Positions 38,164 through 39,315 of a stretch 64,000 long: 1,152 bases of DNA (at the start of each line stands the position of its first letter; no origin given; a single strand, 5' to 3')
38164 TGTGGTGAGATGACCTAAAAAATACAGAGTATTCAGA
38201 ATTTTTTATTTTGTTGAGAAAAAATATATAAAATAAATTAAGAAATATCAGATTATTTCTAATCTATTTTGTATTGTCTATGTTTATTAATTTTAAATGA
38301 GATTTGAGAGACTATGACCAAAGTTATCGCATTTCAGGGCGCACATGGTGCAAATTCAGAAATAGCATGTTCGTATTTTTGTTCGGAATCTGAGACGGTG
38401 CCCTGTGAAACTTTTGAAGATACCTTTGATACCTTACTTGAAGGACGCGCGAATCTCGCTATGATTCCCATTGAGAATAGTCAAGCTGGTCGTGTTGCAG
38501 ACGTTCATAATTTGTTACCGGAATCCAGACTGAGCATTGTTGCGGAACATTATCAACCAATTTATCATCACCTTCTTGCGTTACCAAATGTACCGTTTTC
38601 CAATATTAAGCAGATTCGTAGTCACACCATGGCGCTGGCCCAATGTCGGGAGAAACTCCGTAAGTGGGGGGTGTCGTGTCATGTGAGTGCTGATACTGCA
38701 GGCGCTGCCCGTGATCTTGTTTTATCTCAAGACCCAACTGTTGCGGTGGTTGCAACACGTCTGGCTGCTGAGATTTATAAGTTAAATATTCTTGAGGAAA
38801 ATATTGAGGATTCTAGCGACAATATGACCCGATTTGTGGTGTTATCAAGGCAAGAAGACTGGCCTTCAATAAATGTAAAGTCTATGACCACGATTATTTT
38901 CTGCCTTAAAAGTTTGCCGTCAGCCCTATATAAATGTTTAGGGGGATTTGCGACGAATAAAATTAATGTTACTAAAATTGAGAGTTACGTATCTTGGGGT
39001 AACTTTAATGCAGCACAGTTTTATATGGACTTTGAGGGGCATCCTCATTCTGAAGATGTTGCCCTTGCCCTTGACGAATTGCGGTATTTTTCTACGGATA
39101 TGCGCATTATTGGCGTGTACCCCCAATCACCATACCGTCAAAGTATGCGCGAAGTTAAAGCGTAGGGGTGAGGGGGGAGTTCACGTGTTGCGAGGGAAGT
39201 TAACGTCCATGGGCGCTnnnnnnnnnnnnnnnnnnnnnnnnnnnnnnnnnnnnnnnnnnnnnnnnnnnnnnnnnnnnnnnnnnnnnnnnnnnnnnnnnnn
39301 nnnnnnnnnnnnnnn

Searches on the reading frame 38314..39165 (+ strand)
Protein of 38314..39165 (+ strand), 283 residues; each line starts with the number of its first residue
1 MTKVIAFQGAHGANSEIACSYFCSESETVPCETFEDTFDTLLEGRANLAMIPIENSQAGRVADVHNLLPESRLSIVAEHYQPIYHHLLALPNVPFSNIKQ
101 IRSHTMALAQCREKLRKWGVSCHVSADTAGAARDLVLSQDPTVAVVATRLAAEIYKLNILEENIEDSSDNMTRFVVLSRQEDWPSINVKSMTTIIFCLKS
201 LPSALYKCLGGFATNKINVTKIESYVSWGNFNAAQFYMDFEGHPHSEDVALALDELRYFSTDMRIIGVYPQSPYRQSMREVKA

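Call 3: search_protein_families(library=pfam, proteins=[window:38314-39165:+], max_evalue=1)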
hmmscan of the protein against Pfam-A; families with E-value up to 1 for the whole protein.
window:38314-39165:+ (283 aa): 2 families
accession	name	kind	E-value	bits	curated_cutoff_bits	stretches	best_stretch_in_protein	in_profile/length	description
PF00800.23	PDT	-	2.1e-54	184.5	25.2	1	5-181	1-180/181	Prephenate dehydratase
PF01842.31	ACT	-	0.19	12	27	1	209-255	18-63/66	ACT domain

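Call 47: find_related_loci(query=window:38314-39165:+, collection=metagenome_contigs, flank=6000)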
Query window:38314-39165:+ (283 aa) in metagenome_contigs; peptide patterns used: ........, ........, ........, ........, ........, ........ (x = any residue, [..] = any of these).
83 stretches matched a pattern; 66 encode a relative of the query (tblastn E <= 1e-3); 66 distinct loci.
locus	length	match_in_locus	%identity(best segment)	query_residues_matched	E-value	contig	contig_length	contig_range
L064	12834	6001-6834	53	3-279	3e-87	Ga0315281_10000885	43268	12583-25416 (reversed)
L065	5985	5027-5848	47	5-276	1e-82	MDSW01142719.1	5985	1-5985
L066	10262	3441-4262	47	5-276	1e-82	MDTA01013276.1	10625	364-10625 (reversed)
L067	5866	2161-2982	47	5-276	4e-82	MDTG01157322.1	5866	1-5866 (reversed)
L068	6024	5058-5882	47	5-277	3e-82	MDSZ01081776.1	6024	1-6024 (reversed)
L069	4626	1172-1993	47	5-276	3e-82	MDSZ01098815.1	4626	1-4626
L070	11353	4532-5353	47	5-276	1e-81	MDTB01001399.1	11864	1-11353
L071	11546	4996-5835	47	1-277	3e-81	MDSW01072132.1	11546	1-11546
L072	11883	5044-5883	46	1-277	9e-80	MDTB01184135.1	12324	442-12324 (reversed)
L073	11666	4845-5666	46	5-276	2e-79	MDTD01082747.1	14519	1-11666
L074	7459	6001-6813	39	4-273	8e-61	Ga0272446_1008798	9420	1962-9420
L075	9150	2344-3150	40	1-270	4e-57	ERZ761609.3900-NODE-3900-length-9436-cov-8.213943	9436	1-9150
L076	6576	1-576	46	87-276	1e-55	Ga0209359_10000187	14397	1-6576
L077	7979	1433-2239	39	1-271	8e-54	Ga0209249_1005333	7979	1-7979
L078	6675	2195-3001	39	1-271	8e-54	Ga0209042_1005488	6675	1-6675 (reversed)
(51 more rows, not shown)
